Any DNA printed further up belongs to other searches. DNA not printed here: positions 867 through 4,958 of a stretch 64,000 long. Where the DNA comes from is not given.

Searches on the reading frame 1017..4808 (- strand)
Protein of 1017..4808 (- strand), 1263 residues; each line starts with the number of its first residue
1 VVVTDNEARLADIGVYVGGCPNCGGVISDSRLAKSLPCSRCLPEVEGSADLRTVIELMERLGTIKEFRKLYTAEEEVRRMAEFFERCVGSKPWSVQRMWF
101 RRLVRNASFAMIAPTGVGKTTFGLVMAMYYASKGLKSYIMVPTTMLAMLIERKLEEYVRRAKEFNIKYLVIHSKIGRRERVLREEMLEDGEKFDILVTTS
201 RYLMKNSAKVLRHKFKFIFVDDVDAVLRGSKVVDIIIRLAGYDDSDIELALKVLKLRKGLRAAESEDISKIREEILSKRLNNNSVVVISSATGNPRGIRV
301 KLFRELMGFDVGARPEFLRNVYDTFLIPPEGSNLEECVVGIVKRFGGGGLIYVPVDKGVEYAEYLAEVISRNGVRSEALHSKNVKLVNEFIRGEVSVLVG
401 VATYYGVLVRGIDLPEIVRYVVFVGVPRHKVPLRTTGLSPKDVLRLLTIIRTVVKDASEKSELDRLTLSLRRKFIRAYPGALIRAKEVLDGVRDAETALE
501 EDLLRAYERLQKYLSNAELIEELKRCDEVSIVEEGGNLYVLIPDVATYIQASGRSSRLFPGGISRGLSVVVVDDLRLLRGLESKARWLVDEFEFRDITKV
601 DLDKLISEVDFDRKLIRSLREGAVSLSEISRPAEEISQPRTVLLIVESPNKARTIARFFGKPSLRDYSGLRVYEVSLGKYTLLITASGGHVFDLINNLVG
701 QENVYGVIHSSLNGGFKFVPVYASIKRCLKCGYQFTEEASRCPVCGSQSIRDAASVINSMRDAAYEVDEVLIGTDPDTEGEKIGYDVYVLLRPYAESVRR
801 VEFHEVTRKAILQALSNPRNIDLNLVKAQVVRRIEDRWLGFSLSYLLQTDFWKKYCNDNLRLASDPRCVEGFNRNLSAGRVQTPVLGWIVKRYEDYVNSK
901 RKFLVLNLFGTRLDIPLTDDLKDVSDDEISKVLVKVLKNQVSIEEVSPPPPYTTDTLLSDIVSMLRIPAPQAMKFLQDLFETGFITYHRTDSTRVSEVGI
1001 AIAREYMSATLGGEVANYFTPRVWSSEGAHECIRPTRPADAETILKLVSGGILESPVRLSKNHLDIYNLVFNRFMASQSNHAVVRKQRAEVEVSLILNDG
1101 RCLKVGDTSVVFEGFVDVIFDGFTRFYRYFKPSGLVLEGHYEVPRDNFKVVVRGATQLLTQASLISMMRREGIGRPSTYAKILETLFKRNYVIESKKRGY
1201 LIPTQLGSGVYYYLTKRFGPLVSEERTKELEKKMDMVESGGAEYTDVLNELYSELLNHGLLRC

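Call 52: search_protein_families(library=pfam, proteins=[window:1017-4808:-], max_evalue=0.00001)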
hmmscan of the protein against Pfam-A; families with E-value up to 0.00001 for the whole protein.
window:1017-4808:- (1263 aa): 5 families
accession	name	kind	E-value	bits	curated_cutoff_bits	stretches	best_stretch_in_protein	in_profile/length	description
PF01131.25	Topoisom_bac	-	1.3e-73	248.8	35.1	1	821-1248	2-410/411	DNA topoisomerase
PF01751.28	Toprim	-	5.6e-17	62.1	23.1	1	643-805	2-95/96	Toprim domain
PF17915.7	zf_Rg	-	3.4e-12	46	25.5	1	15-45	5-35/49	Reverse gyrase zinc finger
PF00270.35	DEAD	-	1.3e-10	41.7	26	1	94-229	2-132/167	DEAD/DEAH box helicase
PF00271.37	Helicase_C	-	4.5e-07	30.6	23.5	0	132-200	13-73/110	Helicase conserved C-terminal domain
